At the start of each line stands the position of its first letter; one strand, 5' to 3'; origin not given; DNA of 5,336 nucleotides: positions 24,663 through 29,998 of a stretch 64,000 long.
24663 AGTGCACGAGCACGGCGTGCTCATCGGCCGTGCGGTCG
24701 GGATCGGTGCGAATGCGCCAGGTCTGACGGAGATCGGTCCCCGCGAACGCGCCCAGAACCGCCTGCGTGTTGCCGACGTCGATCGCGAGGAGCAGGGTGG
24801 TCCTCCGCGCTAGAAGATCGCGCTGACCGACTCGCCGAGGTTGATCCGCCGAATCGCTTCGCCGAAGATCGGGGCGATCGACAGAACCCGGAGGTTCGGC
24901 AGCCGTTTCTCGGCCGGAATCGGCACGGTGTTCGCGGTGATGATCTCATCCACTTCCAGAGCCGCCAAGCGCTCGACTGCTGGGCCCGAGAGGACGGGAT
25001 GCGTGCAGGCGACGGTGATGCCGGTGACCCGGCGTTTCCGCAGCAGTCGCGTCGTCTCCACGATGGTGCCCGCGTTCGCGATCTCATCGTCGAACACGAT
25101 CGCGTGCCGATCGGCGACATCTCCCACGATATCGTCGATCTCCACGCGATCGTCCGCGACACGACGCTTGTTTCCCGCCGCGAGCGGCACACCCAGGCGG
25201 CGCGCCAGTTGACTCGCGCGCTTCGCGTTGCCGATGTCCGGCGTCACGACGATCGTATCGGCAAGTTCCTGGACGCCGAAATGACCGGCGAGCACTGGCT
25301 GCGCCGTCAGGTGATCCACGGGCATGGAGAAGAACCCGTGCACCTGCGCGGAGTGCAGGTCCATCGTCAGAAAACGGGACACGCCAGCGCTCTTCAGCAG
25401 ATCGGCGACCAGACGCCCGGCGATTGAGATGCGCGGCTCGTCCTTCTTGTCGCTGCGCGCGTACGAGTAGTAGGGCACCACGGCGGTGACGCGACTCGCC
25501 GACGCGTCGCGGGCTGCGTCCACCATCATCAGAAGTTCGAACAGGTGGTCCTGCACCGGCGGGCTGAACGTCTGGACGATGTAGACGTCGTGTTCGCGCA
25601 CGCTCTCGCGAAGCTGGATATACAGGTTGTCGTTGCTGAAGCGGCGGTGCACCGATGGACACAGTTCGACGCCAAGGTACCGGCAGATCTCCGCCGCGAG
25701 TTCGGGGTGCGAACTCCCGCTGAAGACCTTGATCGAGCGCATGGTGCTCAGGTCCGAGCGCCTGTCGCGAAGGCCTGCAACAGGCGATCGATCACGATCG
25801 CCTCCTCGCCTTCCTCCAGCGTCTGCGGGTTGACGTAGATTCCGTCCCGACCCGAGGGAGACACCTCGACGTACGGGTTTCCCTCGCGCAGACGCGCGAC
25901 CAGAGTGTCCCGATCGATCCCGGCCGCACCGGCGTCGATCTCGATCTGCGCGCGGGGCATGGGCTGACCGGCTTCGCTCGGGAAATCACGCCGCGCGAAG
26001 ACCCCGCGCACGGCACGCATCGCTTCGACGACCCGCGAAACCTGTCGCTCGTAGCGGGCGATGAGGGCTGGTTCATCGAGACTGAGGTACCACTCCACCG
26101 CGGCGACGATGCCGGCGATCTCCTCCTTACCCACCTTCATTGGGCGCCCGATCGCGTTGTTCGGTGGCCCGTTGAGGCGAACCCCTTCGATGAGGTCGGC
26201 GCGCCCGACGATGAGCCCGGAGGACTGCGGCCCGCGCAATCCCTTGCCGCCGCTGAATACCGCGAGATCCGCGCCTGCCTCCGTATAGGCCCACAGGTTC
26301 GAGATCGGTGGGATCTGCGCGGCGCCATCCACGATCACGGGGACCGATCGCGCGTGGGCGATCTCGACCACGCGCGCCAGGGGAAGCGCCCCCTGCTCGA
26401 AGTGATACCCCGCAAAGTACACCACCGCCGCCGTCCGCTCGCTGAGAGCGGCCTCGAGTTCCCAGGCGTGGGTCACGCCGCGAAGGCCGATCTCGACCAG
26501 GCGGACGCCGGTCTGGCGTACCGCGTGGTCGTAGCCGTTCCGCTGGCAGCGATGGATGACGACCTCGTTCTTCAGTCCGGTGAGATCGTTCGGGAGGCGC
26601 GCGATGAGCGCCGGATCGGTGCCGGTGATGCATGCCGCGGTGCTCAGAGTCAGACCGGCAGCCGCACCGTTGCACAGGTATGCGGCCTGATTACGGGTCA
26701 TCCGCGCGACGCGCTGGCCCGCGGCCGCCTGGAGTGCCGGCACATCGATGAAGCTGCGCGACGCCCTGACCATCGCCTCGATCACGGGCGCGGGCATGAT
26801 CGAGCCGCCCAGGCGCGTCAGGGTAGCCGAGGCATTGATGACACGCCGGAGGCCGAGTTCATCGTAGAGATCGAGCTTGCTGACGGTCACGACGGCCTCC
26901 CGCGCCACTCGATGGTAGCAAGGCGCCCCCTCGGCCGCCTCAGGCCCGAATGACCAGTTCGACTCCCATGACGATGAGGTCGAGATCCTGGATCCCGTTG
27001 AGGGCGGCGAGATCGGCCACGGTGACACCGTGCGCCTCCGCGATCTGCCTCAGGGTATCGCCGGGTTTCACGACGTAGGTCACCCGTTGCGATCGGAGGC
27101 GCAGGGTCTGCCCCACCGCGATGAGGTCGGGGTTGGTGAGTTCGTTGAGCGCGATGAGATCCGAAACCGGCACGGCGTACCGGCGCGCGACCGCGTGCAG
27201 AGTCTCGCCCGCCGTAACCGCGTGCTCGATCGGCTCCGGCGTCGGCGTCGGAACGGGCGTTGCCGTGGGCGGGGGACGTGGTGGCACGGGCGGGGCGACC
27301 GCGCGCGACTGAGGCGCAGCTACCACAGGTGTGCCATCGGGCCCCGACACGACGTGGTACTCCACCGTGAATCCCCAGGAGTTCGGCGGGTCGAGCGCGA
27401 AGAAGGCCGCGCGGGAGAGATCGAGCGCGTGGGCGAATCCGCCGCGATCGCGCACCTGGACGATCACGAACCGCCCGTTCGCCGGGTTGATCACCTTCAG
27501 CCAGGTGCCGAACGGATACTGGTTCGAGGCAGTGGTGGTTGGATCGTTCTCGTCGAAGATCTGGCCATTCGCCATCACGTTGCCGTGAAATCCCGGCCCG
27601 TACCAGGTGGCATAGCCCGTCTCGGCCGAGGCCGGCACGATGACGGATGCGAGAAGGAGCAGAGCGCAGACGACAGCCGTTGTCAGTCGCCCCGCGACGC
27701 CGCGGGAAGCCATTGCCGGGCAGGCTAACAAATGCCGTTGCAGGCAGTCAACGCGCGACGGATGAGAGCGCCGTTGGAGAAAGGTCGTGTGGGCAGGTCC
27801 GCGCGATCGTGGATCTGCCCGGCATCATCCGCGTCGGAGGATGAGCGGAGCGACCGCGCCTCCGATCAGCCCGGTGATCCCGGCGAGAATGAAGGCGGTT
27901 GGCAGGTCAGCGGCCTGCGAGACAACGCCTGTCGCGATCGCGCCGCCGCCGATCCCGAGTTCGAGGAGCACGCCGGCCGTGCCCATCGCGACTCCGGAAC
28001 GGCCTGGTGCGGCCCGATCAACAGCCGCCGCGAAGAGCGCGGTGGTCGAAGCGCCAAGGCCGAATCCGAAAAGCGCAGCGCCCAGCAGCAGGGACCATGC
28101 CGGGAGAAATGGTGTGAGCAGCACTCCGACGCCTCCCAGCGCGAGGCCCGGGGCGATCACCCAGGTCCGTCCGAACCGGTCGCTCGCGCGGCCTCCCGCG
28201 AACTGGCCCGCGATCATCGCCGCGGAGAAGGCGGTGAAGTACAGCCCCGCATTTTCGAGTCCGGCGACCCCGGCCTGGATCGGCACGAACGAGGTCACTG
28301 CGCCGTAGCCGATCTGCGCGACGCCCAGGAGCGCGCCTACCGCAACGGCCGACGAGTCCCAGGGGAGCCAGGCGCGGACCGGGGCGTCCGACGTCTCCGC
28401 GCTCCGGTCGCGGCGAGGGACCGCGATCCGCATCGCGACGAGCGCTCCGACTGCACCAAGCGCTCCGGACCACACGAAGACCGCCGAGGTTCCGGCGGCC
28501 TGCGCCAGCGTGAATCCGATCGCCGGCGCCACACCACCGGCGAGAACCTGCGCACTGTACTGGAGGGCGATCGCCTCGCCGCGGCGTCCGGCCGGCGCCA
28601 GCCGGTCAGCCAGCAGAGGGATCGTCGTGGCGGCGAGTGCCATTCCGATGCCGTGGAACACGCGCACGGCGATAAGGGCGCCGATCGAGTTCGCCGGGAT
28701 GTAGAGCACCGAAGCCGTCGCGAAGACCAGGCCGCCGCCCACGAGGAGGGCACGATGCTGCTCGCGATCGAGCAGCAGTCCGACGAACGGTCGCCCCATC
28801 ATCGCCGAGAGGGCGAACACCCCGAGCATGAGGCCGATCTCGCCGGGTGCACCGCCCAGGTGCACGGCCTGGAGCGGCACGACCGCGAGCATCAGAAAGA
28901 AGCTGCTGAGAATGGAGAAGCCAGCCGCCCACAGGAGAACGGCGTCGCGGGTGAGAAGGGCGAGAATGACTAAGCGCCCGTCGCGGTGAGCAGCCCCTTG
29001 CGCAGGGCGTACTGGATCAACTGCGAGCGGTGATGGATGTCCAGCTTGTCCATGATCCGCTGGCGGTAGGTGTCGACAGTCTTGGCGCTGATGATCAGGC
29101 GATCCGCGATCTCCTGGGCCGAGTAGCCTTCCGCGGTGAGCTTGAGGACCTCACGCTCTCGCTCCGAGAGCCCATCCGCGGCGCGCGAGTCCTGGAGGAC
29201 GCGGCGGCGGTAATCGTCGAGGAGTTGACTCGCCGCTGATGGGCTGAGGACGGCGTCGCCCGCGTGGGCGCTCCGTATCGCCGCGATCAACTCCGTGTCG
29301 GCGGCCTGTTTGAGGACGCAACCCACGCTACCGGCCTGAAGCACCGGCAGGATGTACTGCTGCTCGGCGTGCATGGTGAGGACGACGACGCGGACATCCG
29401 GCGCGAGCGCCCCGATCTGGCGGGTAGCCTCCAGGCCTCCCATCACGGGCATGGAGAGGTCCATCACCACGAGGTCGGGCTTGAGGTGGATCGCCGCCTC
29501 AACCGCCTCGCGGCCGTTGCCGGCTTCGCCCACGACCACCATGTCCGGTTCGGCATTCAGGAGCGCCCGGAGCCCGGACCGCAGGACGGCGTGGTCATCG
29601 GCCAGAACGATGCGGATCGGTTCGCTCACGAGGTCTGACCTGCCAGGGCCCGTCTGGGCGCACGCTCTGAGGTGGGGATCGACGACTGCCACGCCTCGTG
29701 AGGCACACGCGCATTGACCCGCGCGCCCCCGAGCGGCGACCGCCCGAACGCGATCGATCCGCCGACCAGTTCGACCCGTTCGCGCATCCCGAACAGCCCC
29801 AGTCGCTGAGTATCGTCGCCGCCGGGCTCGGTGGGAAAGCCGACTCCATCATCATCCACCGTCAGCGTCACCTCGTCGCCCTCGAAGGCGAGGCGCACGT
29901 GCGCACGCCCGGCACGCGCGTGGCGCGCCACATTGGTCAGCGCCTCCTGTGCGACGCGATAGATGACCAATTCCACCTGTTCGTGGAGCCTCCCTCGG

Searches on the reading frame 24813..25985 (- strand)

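Call 39: search_protein_families(library=ncbifam, proteins=[window:24813-25985:-], max_evalue=0.00001)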
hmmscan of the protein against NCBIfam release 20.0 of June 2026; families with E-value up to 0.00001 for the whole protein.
window:24813-25985:- (391 aa): 11 families
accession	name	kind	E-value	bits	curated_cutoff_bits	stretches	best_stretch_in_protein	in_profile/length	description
TIGR01251.1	ribP_PPkin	subfamily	2.5e-104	348.5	113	1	85-391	1-308/309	ribose-phosphate diphosphokinase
NF002320.0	PRK01259.1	subfamily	9.5e-104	347.2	297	1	81-391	3-314/316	ribose-phosphate diphosphokinase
NF002758.0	PRK02812.1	equivalog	9.9e-104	347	518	1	78-391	15-329/330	ribose-phosphate pyrophosphokinase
NF002844.0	PRK03092.1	equivalog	6.8e-96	321.3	438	1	81-391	8-322/326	ribose-phosphate diphosphokinase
NF002618.0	PRK02269.1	equivalog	2.7e-84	283.5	460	1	82-391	3-316/321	ribose-phosphate diphosphokinase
NF003428.0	PRK04923.1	equivalog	8.5e-75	251.8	536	1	82-391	4-317/319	ribose-phosphate diphosphokinase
NF001815.0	PRK00553.1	equivalog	2.5e-69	233.9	484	1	87-391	12-321/332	ribose-phosphate pyrophosphokinase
NF002686.0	PRK02458.1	equivalog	1.4e-68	231.8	506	1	82-391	7-316/323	ribose-phosphate diphosphokinase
NF002095.0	PRK00934.1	equivalog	3e-58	197.3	296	1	86-355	2-268/287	ribose-phosphate diphosphokinase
NF005537.0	PRK07199.1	subfamily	9.3e-39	133.3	322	1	93-358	11-277/301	ribose-phosphate diphosphokinase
NF005299.0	PRK06827.1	subfamily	4.3e-30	104.7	327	1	113-390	60-367/383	phosphoribosylpyrophosphate synthetase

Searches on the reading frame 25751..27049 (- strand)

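Call 34: search_protein_families(library=pfam, proteins=[window:25751-27049:-], max_evalue=0.00001)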
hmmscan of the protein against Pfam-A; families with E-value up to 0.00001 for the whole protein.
window:25751-27049:- (433 aa): 2 families
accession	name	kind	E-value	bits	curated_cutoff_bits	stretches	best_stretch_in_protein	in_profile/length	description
PF03841.19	SelA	-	3.6e-11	43.1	22.8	1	72-325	3-263/367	L-seryl-tRNA selenium transferase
PF00266.25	Aminotran_5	-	8e-09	35.4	21.5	1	157-289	85-220/371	Aminotransferase class-V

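Call 39: search_protein_families(library=ncbifam, proteins=[window:25751-27049:-], max_evalue=0.00001)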
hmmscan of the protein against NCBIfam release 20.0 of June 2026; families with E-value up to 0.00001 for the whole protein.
window:25751-27049:- (433 aa): 8 families
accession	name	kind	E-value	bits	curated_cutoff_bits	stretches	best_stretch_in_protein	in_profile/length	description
TIGR01437.1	selA_rel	subfamily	5.5e-67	226.2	385.3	1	61-423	1-359/363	DgaE family pyridoxal phosphate-dependent ammonia lyase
NF047797.1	glminPNH3LysDgaE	equivalog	1.4e-63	215.1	600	1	61-425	3-360/367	D-glucosaminate-6-phosphate ammonia lyase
TIGR00474.1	selA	equivalog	1.8e-13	50.1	267.9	1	59-326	65-339/455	L-seryl-tRNA(Sec) selenium transferase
NF005695.0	PRK07503.1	equivalog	2.9e-08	32.8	666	1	163-294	111-238/403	methionine gamma-lyase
TIGR03576.1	pyridox_MJ0158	hypoth_equivalog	5e-08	32.5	304.45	1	162-294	96-228/346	TIGR03576 family pyridoxal phosphate-dependent enzyme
TIGR01976.1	am_tr_V_VC1184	hypoth_equivalog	1.4e-06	27.9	352.35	1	80-347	25-297/401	cysteine desulfurase-like protein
NF005870.0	PRK07810.1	equivalog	8.6e-06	24.5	618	0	197-289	150-241/406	O-succinylhomoserine sulfhydrylase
TIGR01328.1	met_gam_lyase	equivalog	9.3e-06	24.7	549.7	0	142-294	80-232/391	methionine gamma-lyase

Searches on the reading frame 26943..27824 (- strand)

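Call 39: search_protein_families(library=ncbifam, proteins=[window:26943-27824:-], max_evalue=0.00001)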
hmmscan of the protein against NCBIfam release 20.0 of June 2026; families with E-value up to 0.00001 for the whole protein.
window:26943-27824:- (294 aa): 12 families
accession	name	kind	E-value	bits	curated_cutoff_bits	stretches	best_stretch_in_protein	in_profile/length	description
TIGR00413.1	rlpA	subfamily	3.5e-16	59.8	82.15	1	70-144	1-76/208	septal ring lytic transglycosylase RlpA family protein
NF050804.1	CellDivDipMCaul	equivalog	2.6e-14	53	900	1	162-285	94-222/634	cell division endopeptidase DipM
NF042931.1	SAG1386_EF1546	equivalog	2.1e-13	50.7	80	1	246-279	108-141/158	SAG1386/EF1546 family surface-associated protein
NF047735.1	MPL36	exception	2.6e-13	50.3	430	1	67-139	91-164/305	RlpA family plasminogen-binding lipoprotein MPL36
NF040883.1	amid_act_ActS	equivalog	1.5e-11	44.1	375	0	201-246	36-81/242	amidase activator ActS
NF007953.1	PRK10672.1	equivalog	1.7e-11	44.3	201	1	67-159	77-170/362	endolytic peptidoglycan transglycosylase RlpA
NF008050.0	PRK10783.1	equivalog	2.7e-10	39.2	508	1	201-281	346-436/457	murein transglycosylase D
TIGR02899.1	spore_safA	subfamily_domain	4.1e-09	36.3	67.85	0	203-241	1-40/44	SafA/ExsA family spore coat assembly protein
NF052398.1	Agg_Promo_Fact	equivalog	1.6e-07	31.7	170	0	247-293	28-74/202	aggregation-promoting factor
NF041208.1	celldiv_DipM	equivalog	2.2e-07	30.4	740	0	249-292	185-227/419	cell division endopeptidase DipM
NF004974.0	PRK06347.1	equivalog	1.8e-06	27.2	701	0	249-290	332-372/592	1,4-beta-N-acetylmuramoylhydrolase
NF010495.0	PRK13914.1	equivalog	5.5e-06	25.6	647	0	198-244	199-244/481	invasion associated endopeptidase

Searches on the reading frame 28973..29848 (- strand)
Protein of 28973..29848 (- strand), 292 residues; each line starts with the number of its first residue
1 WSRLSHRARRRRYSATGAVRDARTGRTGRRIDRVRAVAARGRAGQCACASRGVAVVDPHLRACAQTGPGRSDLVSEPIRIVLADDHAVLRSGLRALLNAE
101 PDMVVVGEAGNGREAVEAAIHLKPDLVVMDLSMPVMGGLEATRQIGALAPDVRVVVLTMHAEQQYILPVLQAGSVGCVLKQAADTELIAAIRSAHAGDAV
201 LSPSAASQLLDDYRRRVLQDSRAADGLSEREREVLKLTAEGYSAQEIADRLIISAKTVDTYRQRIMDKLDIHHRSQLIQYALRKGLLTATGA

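Call 39: search_protein_families(library=ncbifam, proteins=[window:28973-29848:-], max_evalue=0.00001)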
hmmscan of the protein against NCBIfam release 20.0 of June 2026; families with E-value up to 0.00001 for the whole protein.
window:28973-29848:- (292 aa): 63 families (the best 25 are shown)
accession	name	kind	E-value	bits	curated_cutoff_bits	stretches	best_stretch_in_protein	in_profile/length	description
NF007018.1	PRK09483.1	equivalog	4.1e-49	167.2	280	1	78-289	2-211/217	UvrY/SirA/GacA family response regulator transcription factor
NF052445.1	RespRegMctR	equivalog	1.3e-47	161.8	300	1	77-286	1-204/205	two-component system response regulator MctR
NF011896.0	PRK15369.1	equivalog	2.4e-46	158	242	1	78-286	4-209/211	two component system response regulator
NF007935.0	PRK10651.1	equivalog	4.4e-44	150.2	250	1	75-276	4-205/216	two-component system response regulator NarL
NF047785.1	respo_reg_MadR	equivalog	1.8e-43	148.3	300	1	78-287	1-209/209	MadR family response regulator transcription factor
NF007708.0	PRK10403.1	equivalog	4.9e-31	107.8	343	1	76-274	5-201/215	nitrate/nitrite response regulator protein NarP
NF007685.0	PRK10360.1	equivalog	6.5e-30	104.4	258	1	78-277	2-188/196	response regulator transcription factor UhpA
NF007419.0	PRK09958.1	equivalog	1.7e-26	93.1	251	1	81-283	4-200/204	acid-sensing system DNA-binding response regulator EvgA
NF007403.0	PRK09935.1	equivalog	6.9e-26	91.1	271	1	77-285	3-208/210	fimbria biosynthesis transcriptional regulator FimZ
NF008098.0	PRK10840.1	equivalog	1.2e-23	83.8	235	1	78-280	4-204/216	response regulator transcription factor RcsB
NF001965.0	PRK00742.1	subfamily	7.8e-23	81.2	293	1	76-187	2-114/357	chemotaxis-specific protein-glutamate methyltransferase CheB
NF006900.1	PRK09390.1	equivalog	5.5e-22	78.3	255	1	79-285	6-201/203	response regulator FixJ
NF009206.0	PRK12555.1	subfamily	7.2e-19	67.9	342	1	78-184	1-108/340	chemotaxis-specific protein-glutamate methyltransferase CheB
NF041367.1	CheY_Halo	equivalog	1.4e-18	67.4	200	1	80-192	1-111/114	chemotaxis protein CheY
NF040749.1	tetrathio_RR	equivalog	2.1e-15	57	290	1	82-279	4-186/191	tetrathionate respiration response regulator TtrR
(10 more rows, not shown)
